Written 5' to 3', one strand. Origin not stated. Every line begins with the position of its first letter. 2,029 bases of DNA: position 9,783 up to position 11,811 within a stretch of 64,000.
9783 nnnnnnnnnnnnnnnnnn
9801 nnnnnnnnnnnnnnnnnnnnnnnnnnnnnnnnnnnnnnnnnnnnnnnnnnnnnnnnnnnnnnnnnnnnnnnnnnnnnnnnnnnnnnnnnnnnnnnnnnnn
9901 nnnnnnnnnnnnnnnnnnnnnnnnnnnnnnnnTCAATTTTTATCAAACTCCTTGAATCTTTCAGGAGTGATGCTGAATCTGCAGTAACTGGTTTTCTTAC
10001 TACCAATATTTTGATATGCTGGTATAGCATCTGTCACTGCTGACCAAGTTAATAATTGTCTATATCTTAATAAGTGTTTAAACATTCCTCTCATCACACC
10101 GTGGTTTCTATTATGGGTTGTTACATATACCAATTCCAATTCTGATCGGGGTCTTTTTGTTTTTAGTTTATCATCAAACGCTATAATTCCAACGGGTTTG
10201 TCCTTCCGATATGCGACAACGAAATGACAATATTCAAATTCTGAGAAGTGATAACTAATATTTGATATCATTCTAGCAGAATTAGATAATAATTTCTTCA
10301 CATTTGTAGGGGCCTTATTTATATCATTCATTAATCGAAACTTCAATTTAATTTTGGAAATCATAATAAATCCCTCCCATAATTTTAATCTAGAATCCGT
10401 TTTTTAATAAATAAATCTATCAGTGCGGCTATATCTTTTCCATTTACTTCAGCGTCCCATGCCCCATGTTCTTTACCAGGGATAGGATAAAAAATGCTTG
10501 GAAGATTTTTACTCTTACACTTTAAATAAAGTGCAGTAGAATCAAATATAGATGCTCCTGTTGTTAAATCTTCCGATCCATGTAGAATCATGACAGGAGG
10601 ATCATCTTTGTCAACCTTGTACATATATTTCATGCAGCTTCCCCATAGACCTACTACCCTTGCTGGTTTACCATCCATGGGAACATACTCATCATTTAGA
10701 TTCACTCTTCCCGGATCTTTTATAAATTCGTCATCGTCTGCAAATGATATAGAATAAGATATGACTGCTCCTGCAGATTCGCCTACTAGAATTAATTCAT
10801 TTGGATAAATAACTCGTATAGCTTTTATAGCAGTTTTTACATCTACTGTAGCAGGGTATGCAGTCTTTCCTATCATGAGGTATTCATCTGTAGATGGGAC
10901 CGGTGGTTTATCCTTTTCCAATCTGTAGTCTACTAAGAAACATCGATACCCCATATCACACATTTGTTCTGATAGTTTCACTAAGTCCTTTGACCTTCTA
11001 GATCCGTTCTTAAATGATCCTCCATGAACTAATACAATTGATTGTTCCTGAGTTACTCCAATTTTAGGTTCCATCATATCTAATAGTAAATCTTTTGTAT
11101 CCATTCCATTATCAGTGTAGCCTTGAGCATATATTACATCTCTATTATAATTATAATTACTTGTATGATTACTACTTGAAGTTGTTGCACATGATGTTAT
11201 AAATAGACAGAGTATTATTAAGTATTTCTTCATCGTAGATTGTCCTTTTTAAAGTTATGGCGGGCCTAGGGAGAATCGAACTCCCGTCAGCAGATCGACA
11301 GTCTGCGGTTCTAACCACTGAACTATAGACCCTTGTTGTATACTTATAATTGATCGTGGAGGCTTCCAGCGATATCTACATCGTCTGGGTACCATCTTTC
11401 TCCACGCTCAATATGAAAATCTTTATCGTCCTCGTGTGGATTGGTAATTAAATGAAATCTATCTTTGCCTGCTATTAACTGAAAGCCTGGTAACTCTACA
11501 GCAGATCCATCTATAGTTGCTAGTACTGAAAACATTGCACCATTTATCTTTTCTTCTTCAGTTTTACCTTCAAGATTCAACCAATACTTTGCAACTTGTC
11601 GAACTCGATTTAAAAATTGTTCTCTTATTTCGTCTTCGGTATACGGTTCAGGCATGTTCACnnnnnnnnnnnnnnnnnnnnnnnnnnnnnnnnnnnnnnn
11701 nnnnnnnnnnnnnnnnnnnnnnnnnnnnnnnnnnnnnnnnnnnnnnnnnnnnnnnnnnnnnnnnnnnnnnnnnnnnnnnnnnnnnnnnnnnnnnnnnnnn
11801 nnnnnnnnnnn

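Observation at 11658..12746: Novel fusion: tRNA-binding OB-fold domain joined to an Rnl2-family RNA ligase catalytic domain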

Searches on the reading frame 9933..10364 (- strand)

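Call 22: search_protein_families(library=pfam, proteins=[window:9933-10364:-], max_evalue=0.01)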
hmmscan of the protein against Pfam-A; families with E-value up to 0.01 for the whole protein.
window:9933-10364:- (143 aa): 3 families
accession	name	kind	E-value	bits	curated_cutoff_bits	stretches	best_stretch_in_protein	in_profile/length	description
PF00583.31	Acetyltransf_1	-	4.2e-05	24.3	20.7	1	40-101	24-87/116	Acetyltransferase (GNAT) family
PF13508.13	Acetyltransf_7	-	4.4e-05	24.2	27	1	46-121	3-81/84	Acetyltransferase (GNAT) domain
PF13673.13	Acetyltransf_10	-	0.00017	22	23.6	1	43-125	28-110/128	Acetyltransferase (GNAT) domain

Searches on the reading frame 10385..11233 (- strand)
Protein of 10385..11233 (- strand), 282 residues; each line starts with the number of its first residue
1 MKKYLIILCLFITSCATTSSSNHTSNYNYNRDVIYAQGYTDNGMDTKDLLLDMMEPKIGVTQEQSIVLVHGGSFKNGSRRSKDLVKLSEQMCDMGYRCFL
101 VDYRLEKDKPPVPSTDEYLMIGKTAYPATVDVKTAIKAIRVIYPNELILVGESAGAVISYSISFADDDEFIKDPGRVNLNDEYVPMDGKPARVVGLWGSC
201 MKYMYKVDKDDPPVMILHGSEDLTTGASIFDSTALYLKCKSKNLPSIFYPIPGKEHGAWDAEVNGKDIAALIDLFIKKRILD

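Call 22: search_protein_families(library=pfam, proteins=[window:10385-11233:-], max_evalue=0.01)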
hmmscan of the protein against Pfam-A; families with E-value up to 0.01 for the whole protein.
window:10385-11233:- (282 aa): 2 families
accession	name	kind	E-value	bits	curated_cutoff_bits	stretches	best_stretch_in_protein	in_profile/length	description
PF20434.5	BD-FAE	-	2.4e-11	44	26.8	1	51-110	1-62/215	BD-FAE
PF07859.19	Abhydrolase_3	-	0.00012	22.4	25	1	66-165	1-91/210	alpha/beta hydrolase fold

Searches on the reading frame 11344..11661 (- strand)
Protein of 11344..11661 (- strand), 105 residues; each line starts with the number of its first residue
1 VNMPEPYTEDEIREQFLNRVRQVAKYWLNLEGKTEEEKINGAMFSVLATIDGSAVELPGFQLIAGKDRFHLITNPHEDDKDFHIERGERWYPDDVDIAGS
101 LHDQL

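Call 22: search_protein_families(library=pfam, proteins=[window:11344-11661:-], max_evalue=0.01)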
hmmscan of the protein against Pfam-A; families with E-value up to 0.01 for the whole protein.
window:11344-11661:- (105 aa): 0 families

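Call 34: search_protein_families(library=phrogs, proteins=[window:11344-11661:-], max_evalue=0.001)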
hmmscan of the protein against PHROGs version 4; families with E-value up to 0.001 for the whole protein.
window:11344-11661:- (105 aa): 2 families
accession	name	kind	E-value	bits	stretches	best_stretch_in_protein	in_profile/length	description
phrog_29367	-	unknown function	2.2e-13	51.1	1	4-103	128-224/293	-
phrog_27353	-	unknown function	0.00022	21.8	0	4-93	47-135/228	-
